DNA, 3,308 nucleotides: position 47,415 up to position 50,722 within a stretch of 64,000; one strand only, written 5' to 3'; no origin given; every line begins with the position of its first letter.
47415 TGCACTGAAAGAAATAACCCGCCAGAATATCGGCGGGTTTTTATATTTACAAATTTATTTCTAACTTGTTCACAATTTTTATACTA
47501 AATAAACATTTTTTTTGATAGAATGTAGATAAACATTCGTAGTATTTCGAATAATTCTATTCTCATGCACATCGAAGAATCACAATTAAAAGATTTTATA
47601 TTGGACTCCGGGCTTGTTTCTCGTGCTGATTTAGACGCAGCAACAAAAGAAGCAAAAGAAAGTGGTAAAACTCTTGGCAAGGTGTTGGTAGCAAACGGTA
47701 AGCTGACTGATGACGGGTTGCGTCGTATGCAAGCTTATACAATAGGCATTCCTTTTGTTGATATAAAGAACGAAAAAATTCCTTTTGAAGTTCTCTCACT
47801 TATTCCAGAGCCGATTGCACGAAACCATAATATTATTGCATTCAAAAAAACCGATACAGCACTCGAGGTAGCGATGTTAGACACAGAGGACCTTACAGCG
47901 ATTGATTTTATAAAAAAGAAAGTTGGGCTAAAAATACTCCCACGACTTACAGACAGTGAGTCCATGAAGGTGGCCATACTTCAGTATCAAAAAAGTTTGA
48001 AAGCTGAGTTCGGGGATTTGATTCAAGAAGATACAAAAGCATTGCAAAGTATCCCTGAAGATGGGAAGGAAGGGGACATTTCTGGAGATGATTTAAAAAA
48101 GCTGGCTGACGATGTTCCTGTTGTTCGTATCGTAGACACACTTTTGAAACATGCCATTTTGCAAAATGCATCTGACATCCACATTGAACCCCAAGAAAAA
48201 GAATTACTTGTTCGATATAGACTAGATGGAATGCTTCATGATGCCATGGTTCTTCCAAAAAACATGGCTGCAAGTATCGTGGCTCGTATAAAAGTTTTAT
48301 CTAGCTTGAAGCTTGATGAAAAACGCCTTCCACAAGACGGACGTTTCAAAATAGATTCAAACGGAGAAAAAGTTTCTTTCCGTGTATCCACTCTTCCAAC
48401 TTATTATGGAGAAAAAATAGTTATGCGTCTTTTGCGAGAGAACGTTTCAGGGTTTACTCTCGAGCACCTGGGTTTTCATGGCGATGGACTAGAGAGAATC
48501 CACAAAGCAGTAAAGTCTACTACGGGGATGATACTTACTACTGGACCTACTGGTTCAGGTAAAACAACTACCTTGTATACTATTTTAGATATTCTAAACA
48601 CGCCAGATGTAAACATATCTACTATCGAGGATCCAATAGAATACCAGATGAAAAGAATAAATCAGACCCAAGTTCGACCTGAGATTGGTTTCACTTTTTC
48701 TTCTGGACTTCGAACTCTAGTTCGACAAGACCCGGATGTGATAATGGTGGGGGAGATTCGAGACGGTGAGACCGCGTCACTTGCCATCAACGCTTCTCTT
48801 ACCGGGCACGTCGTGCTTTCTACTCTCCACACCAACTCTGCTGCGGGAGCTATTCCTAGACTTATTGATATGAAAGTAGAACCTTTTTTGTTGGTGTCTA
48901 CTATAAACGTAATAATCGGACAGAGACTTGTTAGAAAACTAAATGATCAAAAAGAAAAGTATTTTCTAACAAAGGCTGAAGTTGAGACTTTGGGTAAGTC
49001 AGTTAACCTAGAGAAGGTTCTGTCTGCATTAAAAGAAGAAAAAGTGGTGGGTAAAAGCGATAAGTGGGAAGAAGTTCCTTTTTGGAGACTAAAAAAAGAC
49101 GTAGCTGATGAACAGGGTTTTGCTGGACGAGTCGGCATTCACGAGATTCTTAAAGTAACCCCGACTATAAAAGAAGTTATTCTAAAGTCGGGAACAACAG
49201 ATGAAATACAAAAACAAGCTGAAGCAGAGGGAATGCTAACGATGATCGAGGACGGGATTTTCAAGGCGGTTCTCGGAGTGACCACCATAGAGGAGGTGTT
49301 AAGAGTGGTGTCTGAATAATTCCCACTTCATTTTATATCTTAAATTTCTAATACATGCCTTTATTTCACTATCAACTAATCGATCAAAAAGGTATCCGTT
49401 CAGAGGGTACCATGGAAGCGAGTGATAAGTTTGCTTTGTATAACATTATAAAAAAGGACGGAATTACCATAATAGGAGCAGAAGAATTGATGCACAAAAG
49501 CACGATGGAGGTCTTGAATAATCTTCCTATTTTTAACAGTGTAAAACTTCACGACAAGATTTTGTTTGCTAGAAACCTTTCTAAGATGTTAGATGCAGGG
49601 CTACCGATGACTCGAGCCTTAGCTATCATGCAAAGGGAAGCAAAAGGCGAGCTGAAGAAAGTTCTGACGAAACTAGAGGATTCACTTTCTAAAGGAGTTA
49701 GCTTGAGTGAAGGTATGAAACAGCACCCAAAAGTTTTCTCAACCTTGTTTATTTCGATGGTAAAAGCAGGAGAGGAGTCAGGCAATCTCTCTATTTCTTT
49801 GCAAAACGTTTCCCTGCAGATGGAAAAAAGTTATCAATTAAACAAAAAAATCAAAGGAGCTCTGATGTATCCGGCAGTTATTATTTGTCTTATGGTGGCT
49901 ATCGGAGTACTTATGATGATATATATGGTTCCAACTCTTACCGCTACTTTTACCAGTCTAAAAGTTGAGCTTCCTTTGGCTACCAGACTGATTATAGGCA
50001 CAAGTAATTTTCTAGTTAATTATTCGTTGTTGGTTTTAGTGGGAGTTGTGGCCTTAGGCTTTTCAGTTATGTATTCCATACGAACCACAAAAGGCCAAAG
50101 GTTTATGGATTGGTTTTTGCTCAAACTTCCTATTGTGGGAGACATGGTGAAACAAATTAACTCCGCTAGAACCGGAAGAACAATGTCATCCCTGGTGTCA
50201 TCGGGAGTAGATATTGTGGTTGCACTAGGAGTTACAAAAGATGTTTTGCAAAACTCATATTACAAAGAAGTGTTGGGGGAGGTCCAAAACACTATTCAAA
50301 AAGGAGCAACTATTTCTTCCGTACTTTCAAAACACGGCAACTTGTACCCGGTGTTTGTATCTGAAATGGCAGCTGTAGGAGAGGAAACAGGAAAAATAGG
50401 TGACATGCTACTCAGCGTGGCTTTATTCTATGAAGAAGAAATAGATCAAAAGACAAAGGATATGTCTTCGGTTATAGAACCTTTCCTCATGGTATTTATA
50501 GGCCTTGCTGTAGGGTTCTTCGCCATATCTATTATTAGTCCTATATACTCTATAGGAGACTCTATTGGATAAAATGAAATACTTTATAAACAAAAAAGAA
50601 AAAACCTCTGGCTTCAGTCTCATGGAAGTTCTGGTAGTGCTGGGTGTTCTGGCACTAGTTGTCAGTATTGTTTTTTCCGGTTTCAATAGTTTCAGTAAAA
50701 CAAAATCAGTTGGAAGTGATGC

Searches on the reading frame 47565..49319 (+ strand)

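Call 42: search_protein_families(library=pfam, proteins=[window:47565-49319:+], max_evalue=0.00001)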
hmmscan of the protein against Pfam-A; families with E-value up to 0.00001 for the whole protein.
window:47565-49319:+ (584 aa): 2 families
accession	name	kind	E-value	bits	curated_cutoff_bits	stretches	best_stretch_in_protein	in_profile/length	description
PF00437.27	T2SSE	-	3.2e-121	404.9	24.9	1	181-580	3-370/370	Type II/IV secretion system protein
PF05157.20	MshEN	-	2.2e-12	47.3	23.1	1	61-145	2-87/90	MshEN domain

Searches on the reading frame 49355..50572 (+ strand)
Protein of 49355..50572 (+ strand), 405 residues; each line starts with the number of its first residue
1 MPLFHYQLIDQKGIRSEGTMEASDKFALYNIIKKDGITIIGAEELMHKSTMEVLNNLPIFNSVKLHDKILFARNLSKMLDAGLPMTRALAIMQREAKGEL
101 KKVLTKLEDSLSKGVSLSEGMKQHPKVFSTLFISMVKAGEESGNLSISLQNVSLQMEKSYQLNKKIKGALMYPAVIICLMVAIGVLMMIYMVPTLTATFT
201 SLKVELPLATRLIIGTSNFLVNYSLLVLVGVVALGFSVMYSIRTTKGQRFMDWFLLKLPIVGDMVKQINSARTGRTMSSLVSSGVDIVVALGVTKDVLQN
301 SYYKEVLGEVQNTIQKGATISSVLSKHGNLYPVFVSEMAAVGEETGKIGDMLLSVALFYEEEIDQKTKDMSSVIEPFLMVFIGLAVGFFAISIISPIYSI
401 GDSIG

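Call 42: search_protein_families(library=pfam, proteins=[window:49355-50572:+], max_evalue=0.00001)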
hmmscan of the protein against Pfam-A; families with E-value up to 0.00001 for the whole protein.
window:49355-50572:+ (405 aa): 1 family
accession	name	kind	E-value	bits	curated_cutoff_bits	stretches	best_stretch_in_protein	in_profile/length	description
PF00482.28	T2SSF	-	7.9e-54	181.4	25.2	2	71-193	1-125/125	Type II secretion system (T2SS), protein F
